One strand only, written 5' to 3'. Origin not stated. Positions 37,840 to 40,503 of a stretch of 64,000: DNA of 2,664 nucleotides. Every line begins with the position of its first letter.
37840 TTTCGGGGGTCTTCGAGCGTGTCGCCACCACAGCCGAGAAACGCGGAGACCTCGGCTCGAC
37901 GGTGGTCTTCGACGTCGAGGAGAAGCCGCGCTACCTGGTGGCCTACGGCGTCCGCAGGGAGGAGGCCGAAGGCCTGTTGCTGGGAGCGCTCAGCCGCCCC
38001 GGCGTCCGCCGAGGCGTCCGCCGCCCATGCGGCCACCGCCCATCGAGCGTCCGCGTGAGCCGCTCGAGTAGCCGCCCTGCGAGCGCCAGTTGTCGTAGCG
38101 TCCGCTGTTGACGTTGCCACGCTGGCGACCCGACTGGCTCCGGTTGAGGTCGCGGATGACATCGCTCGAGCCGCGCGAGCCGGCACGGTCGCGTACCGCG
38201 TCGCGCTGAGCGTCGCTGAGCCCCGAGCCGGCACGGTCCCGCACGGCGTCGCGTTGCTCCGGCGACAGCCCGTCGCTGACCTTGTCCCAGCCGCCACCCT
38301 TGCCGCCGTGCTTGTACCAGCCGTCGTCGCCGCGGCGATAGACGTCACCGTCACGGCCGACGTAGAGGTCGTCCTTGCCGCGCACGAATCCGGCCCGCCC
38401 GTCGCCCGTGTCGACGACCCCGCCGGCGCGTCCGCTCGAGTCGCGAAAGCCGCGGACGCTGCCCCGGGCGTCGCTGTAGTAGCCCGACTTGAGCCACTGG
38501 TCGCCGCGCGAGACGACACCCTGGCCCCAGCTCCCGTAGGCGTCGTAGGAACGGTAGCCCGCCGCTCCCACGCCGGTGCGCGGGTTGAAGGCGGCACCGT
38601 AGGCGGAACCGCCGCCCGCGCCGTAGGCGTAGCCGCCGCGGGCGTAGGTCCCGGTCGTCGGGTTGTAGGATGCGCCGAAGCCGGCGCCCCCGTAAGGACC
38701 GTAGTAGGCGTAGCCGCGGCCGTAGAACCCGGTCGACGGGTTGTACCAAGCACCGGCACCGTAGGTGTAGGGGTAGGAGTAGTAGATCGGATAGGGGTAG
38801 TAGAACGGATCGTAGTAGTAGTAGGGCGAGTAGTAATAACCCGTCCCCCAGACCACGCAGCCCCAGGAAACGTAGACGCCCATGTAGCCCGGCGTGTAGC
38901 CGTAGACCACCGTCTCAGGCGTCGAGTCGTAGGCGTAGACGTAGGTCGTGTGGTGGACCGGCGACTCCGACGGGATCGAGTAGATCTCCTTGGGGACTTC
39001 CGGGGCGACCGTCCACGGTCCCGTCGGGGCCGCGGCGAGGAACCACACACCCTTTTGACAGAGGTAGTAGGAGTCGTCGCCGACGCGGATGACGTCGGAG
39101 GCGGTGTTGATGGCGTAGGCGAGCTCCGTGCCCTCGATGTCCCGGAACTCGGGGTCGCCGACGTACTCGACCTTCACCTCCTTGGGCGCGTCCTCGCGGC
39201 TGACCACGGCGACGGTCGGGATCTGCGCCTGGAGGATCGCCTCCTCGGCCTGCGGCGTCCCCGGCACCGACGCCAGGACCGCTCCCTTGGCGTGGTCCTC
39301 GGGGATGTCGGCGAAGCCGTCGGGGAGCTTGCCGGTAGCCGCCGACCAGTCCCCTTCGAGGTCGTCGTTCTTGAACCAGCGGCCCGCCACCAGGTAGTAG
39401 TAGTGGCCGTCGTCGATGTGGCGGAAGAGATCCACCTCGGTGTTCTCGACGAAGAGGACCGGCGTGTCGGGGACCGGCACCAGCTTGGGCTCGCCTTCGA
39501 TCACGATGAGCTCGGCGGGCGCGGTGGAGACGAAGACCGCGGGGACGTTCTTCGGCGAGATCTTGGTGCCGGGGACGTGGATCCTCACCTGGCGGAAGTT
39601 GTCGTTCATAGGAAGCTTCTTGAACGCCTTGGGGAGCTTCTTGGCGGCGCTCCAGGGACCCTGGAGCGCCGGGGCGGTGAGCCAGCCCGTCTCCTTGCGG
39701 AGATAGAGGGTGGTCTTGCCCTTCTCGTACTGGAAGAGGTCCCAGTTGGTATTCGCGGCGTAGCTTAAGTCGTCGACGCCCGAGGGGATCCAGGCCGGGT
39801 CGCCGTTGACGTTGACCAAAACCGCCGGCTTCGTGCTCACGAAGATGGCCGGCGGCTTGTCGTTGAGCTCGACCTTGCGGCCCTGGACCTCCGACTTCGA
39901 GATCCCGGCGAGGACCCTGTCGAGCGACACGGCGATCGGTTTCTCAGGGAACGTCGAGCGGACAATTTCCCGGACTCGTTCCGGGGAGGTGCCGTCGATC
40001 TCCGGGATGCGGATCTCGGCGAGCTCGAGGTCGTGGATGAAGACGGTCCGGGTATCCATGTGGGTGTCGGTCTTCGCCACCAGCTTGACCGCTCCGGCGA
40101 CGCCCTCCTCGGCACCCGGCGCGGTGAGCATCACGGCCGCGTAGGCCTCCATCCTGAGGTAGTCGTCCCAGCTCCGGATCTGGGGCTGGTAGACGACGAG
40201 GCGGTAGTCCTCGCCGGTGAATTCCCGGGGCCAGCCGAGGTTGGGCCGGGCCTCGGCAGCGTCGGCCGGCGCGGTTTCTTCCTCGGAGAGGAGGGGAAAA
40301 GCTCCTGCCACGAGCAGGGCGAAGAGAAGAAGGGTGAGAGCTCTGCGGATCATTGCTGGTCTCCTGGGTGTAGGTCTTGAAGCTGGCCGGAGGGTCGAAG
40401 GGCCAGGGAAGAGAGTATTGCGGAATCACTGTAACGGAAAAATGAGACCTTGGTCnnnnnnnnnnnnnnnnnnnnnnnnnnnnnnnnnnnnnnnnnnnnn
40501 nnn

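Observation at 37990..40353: Orphan paralogue of the large module protein C, next to a PlpD-like patatin-Omp85 gene and carrying the shared upstream motif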

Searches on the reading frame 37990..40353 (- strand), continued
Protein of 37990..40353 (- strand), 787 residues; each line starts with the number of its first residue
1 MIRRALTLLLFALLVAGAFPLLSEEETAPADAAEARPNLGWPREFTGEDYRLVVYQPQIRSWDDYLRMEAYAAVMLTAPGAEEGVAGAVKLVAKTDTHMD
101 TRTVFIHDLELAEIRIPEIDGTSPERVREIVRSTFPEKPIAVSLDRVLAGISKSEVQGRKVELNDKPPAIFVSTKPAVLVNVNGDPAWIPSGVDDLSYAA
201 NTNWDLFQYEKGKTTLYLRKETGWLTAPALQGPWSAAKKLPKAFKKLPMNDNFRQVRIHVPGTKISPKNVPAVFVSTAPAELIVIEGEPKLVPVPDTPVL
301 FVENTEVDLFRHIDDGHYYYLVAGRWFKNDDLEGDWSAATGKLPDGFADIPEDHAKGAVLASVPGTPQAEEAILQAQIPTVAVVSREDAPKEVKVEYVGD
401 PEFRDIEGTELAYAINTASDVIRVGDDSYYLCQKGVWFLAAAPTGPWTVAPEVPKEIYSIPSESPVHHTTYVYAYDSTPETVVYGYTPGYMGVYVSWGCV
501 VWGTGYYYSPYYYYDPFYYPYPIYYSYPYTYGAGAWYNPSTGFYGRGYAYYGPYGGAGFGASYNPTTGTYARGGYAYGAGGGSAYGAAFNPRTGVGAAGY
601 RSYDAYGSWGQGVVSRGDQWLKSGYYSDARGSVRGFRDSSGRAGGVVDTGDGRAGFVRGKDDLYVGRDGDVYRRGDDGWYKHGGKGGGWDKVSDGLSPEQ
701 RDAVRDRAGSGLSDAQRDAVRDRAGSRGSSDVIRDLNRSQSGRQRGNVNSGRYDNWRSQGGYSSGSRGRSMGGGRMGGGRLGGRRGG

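Call 64: get_annotated_region(hit=H12, flank=7000)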
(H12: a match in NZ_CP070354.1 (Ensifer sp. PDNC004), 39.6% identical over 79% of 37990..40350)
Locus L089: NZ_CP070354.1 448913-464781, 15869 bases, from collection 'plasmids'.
description: Ensifer sp. PDNC004 plasmid unnamed_2, complete sequence
organism: Ensifer sp. PDNC004 (NCBI taxid 2811423)
taxonomy: Bacteria; Pseudomonadota; Alphaproteobacteria; Hyphomicrobiales; Rhizobiaceae; Ensifer; Ensifer sp. PDNC004
host: -; source: cell culture,Plastic debris in land/lake environment; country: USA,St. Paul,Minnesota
typing (MOB-suite, as given by PLSDB): non-mobilizable
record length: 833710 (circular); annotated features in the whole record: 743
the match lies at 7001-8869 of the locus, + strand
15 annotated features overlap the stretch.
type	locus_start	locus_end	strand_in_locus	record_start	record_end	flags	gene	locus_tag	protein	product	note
CDS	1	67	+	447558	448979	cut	-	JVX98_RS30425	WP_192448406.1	extracellular solute-binding protein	-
CDS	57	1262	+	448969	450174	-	-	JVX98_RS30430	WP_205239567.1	ADP-ribosylglycohydrolase family protein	-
CDS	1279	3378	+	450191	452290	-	-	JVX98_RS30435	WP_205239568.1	ADP-ribosylglycohydrolase family protein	-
CDS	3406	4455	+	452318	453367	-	ugpC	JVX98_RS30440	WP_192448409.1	sn-glycerol-3-phosphate ABC transporter ATP-binding protein UgpC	-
CDS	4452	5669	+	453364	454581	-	-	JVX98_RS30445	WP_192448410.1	CoA transferase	-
CDS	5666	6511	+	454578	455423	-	-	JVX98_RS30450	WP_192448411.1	CoA ester lyase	-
CDS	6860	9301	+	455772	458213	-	-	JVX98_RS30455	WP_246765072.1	hypothetical protein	-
CDS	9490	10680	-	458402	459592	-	-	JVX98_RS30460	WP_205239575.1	DUF882 domain-containing protein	-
CDS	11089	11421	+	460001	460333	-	-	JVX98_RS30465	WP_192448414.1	hypothetical protein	-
CDS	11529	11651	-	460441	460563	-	-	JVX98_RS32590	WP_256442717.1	hypothetical protein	-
CDS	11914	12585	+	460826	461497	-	-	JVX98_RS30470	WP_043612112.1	response regulator transcription factor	GO:0000160 - phosphorelay signal transduction system [Evidence IEA]; GO:0006355 - regulation of DNA-templated ...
CDS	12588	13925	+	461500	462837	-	-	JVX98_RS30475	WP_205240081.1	HAMP domain-containing sensor histidine kinase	GO:0007165 - signal transduction [Evidence IEA]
CDS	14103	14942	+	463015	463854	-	-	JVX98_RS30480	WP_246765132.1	DUF3313 domain-containing protein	-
CDS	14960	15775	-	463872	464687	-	-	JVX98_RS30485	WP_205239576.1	carbohydrate ABC transporter permease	GO:0008643 - carbohydrate transport [Evidence IEA]; GO:0055085 - transmembrane transport [Evidence IEA]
CDS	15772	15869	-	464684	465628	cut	-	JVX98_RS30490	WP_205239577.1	sugar ABC transporter permease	-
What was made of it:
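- RefSeq names it 'hypothetical protein' (call 64).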

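Call 71: find_encoding_contigs(protein=P0002, flank=8000, max_places=2)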
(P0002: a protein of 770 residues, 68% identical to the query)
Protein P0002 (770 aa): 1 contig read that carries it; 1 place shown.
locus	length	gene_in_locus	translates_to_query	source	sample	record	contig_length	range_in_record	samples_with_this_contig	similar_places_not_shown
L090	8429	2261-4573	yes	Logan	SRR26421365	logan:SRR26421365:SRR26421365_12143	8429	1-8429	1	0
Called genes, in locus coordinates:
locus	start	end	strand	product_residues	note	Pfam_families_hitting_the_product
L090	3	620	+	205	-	?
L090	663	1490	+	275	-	-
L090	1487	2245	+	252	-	-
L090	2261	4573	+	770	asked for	-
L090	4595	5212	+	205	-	PF13590:DUF4136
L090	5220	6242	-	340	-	PF02931:Neur_chan_LBD, PF02932:Neur_chan_memb (weak)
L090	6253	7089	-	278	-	-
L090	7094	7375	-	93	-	-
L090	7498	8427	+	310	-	?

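Call 78: search_protein_families(library=pfam, proteins=[L001:6489-7946:+, L087:9363-9962:+, L090:663-1490:+, L090:1487-2245:+], max_evalue=0.01)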
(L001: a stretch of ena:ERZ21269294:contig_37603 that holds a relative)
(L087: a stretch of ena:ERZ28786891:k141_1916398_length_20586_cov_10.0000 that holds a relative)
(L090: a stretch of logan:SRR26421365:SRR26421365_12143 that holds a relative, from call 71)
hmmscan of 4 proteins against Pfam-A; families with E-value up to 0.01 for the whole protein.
L001:6489-7946:+ (485 aa): 0 families

L087:9363-9962:+ (199 aa): 0 families

L090:663-1490:+ (275 aa): 0 families

L090:1487-2245:+ (252 aa): 0 families

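Call 104: search_protein_families(library=ncbifam, proteins=[L001:6489-7946:+], max_evalue=0.01)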
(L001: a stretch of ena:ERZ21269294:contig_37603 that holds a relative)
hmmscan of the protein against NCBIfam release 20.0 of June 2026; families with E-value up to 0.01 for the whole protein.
L001:6489-7946:+ (485 aa): 0 families

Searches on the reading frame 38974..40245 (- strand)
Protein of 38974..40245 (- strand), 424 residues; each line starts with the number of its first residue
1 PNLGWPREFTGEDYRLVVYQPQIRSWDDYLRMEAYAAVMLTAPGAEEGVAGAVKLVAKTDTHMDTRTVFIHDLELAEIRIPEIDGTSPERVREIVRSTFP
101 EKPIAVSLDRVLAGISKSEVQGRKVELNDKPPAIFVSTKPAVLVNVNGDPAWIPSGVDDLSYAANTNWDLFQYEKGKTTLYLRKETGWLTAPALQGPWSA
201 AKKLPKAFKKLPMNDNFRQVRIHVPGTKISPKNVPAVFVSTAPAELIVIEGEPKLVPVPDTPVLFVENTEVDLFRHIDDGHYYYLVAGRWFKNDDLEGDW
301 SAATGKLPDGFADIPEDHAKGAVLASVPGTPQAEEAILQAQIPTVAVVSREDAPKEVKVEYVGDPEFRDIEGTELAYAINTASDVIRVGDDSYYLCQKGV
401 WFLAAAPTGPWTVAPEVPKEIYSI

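Call 74: predict_structure(alignment_id=A2)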
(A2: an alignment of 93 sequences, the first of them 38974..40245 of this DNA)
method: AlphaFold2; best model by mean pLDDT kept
length: 424 residues; sequences in the alignment: 93
mean_pLDDT: 92.5   pTM: 0.66
mean pLDDT of the five models: 92.5, 91.9, 92.0, 91.4, 91.5
residues with pLDDT >= 90: 348; 70-90: 56; 50-70: 17; < 50: 3
segments of 3 or more residues with pLDDT < 50: none
pLDDT, mean of each block of 10 residues (from residue 1): 77 94 88 96 93 96 88 96 92 92 89 67 71 97 98 98 98 97 97 97 97 96 96 97 97 98 98 98 96 96 96 97 95 84 68 87 97 96 95 91 96 93 86
secondary structure, 60 per line:
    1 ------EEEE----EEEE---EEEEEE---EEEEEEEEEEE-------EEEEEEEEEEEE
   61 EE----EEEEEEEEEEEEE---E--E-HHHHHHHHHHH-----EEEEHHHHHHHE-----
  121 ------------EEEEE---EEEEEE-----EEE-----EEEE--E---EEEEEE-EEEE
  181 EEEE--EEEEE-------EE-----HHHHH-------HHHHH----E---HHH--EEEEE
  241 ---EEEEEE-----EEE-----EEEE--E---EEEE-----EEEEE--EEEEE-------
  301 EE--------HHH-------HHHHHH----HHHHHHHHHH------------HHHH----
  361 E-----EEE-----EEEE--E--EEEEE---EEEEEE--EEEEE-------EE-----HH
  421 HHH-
elements in order: E7-10 E15-18 E22-27 E31-41 E49-62 E67-79 H88-98 E104-107 H108-114 E133-137 E141-146 E152-154 E160-163 E170-175 E177-184 E187-191 H206-210 H218-222 E236-240 E244-249 E255-257 E263-266 E273-276 E282-286 E289-293 H321-326 H331-340 H353-356 E367-369 E375-378 E384-388 E392-397 E400-404 H419-423
